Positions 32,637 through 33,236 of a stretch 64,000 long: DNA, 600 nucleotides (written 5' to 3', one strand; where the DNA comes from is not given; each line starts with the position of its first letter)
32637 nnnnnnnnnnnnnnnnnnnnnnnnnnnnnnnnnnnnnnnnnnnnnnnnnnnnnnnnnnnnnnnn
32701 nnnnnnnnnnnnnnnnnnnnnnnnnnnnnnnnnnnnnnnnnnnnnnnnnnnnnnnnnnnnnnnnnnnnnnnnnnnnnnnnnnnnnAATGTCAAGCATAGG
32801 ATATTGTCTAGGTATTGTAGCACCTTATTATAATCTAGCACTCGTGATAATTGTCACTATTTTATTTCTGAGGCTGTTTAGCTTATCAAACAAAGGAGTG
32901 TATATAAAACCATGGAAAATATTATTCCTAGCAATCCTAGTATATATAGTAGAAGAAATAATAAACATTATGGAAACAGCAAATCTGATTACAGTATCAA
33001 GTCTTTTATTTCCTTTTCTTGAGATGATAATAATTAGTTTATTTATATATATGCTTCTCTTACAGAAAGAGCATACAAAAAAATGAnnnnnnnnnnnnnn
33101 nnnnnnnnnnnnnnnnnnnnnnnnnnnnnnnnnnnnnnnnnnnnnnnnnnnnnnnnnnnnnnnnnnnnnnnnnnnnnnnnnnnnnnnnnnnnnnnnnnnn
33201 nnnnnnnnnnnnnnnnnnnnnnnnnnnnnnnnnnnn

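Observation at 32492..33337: Three-gene mini-operon: two paralogous 3-TM mini-proteins plus a pilin-like SHOCT protein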

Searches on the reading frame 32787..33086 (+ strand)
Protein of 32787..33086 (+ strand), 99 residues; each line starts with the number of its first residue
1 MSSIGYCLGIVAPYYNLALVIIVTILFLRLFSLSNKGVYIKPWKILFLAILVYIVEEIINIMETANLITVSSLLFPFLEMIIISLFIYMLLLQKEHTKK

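Call 3: search_protein_families(library=pfam, proteins=[window:32787-33086:+], max_evalue=1)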
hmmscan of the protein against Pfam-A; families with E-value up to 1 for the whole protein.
window:32787-33086:+ (99 aa): 1 family
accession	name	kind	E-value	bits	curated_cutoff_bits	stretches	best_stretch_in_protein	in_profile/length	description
PF17523.7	MPS-4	-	0.14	12.7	25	1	51-90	18-57/78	MinK-related peptide, potassium channel accessory sub-unit protein 4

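Call 4: search_protein_families(library=ncbifam, proteins=[window:32787-33086:+], max_evalue=1)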
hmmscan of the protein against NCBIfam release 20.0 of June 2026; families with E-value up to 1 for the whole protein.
window:32787-33086:+ (99 aa): 0 families
